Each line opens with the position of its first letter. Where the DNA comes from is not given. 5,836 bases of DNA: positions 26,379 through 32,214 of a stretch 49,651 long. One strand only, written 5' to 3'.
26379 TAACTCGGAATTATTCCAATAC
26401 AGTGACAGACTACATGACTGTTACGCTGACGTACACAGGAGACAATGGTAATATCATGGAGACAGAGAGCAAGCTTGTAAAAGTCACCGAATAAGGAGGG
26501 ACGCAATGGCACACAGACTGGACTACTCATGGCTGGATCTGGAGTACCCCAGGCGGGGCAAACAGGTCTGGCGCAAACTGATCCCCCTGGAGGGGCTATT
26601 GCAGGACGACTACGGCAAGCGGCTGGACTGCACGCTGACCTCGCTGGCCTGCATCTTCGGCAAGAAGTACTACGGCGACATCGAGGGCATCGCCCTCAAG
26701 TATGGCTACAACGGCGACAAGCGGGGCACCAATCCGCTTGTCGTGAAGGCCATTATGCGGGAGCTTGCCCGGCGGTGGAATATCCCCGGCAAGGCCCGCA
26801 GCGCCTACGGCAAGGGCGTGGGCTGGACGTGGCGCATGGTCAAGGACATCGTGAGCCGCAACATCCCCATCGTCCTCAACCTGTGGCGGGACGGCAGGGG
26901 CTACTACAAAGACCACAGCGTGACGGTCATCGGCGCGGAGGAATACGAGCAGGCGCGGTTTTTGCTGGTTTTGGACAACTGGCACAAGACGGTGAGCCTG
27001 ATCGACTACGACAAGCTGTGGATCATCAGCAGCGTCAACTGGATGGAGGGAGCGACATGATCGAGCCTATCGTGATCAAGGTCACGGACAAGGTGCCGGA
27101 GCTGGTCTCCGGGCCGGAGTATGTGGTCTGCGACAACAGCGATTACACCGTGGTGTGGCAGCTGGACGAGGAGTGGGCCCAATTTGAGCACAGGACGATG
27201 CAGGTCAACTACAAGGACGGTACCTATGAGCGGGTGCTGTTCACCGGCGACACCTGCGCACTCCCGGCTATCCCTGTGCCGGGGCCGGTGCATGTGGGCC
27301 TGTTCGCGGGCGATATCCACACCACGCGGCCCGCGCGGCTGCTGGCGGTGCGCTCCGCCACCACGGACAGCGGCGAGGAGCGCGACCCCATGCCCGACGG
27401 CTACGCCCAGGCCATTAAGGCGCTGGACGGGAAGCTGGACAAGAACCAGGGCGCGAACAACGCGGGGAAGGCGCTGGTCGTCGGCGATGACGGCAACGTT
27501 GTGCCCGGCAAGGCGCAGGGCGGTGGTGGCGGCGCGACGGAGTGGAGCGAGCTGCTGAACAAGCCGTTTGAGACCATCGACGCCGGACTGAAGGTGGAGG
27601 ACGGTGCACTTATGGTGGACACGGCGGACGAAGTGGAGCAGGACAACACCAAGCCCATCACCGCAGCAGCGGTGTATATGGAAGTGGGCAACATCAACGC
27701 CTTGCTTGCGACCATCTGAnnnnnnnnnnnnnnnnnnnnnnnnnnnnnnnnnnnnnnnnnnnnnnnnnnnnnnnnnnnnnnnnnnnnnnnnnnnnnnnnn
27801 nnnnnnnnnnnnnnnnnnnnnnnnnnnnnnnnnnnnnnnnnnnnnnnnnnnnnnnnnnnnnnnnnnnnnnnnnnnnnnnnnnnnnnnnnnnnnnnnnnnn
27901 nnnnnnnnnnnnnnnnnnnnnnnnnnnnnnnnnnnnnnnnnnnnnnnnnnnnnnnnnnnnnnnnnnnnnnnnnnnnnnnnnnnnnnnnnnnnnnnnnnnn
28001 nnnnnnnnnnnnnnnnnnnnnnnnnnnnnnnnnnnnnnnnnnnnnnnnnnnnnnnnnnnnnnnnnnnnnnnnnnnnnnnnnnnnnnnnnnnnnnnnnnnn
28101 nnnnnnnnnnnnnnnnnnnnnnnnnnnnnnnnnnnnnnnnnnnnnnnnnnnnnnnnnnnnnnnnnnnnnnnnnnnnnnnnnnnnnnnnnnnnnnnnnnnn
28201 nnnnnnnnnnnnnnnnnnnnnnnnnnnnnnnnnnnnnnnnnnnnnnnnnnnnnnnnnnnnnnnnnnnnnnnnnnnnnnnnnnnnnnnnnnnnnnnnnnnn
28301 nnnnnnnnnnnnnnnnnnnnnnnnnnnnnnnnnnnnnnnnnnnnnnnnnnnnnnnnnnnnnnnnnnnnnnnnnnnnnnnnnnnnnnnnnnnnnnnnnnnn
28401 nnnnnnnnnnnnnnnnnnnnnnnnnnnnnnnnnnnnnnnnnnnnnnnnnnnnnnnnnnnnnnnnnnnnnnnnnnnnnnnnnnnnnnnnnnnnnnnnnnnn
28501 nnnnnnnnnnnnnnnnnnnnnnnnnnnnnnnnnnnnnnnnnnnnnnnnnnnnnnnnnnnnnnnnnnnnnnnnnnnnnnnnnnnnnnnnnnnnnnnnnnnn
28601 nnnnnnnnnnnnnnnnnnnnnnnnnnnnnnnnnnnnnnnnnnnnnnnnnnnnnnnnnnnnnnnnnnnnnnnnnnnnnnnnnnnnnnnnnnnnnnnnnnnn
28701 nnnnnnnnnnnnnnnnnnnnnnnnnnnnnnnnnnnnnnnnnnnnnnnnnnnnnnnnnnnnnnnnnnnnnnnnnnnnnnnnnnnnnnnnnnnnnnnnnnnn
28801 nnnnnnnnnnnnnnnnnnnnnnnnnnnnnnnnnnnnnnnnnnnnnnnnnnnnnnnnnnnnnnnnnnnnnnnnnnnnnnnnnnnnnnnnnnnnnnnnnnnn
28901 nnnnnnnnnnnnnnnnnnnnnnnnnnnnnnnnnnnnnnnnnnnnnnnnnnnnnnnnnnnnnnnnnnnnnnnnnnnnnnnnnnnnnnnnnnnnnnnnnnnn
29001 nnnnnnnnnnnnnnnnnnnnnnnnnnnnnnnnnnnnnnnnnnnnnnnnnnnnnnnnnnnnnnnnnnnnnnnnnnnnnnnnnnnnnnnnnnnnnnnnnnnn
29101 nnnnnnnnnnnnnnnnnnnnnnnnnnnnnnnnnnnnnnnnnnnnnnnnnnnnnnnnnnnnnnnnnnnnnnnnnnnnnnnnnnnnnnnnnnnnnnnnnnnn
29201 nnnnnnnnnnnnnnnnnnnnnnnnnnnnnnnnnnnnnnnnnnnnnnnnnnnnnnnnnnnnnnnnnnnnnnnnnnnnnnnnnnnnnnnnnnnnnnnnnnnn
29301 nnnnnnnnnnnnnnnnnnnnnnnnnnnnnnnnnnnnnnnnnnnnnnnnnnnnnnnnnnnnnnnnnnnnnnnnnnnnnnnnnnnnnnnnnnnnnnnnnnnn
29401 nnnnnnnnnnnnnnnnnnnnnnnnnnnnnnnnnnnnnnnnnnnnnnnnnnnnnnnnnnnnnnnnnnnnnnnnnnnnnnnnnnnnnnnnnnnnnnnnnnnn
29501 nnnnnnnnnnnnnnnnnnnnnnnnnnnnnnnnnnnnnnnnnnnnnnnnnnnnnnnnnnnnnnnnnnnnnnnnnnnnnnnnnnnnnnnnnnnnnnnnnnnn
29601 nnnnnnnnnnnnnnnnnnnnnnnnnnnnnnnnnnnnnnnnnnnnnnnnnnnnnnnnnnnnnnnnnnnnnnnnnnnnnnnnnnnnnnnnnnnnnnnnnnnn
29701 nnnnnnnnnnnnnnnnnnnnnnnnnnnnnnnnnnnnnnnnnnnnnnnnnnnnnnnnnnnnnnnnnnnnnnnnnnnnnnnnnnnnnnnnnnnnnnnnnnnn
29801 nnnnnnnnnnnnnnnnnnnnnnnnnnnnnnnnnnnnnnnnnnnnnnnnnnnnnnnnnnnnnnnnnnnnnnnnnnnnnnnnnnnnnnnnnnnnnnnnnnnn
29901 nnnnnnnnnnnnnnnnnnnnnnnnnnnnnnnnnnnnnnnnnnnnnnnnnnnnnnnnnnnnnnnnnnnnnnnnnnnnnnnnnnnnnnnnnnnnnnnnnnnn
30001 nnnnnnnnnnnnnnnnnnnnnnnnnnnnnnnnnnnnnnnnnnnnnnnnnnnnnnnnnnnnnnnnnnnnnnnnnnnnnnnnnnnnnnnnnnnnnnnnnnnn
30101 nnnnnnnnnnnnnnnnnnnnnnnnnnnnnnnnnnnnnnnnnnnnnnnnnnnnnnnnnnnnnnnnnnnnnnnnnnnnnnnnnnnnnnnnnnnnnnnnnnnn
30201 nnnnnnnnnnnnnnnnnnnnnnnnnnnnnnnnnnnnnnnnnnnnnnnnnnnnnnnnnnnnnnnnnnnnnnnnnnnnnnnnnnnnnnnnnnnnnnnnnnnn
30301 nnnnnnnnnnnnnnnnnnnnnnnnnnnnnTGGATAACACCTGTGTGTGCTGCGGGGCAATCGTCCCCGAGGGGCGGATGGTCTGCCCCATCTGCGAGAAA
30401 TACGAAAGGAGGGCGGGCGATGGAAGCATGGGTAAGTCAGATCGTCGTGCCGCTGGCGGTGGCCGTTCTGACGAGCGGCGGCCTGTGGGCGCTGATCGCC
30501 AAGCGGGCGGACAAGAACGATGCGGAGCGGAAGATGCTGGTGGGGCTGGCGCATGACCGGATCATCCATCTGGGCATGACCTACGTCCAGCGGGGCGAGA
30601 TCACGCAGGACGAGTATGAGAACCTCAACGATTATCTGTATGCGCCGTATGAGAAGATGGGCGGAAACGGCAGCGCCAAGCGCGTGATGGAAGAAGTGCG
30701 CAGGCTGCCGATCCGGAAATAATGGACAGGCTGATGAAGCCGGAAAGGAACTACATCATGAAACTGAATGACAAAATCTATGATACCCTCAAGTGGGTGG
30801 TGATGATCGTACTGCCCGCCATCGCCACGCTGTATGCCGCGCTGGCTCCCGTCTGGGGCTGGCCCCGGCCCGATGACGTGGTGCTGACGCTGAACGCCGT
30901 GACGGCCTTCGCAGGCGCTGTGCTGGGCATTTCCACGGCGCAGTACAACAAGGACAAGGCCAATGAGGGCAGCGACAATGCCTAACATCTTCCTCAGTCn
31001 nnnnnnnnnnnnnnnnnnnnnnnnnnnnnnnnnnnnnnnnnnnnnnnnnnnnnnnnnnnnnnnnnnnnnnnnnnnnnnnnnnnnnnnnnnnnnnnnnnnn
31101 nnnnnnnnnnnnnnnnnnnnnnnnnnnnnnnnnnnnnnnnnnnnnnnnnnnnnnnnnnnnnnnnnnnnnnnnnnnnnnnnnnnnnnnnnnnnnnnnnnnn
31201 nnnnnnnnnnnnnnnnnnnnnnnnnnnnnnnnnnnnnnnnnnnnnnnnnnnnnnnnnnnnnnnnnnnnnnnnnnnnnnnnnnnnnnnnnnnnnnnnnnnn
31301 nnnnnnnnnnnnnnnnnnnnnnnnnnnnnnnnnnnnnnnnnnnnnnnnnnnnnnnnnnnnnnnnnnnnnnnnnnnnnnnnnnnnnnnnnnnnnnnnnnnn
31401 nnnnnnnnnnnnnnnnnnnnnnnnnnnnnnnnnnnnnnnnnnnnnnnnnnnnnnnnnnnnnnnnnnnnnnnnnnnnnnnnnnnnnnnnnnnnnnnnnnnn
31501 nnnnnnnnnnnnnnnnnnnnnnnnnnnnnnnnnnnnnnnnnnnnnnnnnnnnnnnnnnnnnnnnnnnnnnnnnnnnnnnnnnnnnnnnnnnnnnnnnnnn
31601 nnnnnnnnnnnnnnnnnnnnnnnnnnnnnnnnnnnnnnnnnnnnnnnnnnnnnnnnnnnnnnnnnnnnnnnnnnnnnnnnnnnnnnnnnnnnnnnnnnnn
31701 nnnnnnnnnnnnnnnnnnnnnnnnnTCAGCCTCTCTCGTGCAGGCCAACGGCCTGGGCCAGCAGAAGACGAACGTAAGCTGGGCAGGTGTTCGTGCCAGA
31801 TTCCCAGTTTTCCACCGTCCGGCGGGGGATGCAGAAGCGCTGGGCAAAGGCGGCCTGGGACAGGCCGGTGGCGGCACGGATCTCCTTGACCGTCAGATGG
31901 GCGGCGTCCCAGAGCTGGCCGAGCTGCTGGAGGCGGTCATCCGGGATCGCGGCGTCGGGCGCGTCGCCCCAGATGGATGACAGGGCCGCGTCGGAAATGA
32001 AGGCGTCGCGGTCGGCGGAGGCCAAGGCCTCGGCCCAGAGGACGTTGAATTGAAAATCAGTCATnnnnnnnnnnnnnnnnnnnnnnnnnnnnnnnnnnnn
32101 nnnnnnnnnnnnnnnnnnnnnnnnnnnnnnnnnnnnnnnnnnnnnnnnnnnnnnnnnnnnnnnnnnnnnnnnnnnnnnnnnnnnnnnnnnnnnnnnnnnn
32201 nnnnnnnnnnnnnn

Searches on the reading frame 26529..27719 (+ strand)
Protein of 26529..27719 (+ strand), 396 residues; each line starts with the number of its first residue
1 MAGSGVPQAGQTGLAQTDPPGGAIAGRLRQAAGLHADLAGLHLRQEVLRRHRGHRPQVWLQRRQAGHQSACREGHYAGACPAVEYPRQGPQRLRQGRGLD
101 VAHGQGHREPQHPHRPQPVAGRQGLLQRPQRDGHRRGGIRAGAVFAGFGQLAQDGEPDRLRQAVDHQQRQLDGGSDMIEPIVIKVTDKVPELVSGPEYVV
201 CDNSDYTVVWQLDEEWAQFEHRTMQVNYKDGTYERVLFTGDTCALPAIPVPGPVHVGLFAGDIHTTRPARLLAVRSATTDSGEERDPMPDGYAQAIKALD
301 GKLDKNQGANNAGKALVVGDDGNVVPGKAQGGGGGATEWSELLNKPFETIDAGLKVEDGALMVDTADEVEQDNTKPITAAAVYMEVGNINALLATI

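Call 62: search_protein_families(library=phrogs, proteins=[window:26529-27719:+], max_evalue=0.001)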
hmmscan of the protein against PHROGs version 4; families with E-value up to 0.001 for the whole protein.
window:26529-27719:+ (396 aa): 1 family
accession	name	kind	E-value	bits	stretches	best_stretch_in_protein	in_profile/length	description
phrog_25979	-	unknown function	5.5e-06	26.4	1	208-305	29-136/521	-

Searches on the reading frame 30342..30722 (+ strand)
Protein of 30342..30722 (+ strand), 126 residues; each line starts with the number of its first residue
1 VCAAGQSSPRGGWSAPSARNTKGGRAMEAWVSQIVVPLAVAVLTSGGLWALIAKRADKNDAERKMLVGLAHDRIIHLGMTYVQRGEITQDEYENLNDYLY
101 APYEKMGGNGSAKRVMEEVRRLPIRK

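Call 62: search_protein_families(library=phrogs, proteins=[window:30342-30722:+], max_evalue=0.001)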
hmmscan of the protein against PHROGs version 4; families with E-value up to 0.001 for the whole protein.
window:30342-30722:+ (126 aa): 2 families
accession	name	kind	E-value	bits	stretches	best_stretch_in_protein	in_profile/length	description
phrog_4105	-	unknown function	2.9e-26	92.8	1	27-126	3-100/103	-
phrog_4257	-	unknown function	5.5e-07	30.9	1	66-126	76-135/138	-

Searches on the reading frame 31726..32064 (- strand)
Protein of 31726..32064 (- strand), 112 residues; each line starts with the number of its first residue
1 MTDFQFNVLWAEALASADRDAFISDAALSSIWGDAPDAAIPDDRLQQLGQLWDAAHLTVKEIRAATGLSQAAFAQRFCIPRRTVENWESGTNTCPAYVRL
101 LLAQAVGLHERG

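Call 57: search_protein_families(library=pfam, proteins=[window:31726-32064:-], max_evalue=0.001)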
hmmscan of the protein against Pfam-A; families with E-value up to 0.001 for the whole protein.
window:31726-32064:- (112 aa): 2 families
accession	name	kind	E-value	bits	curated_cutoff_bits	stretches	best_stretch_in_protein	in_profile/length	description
PF01381.28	HTH_3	-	2.5e-06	27.8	23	1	59-95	1-36/55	Helix-turn-helix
PF13560.12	HTH_31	-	1.6e-05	25.6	27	1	59-108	6-56/64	Helix-turn-helix domain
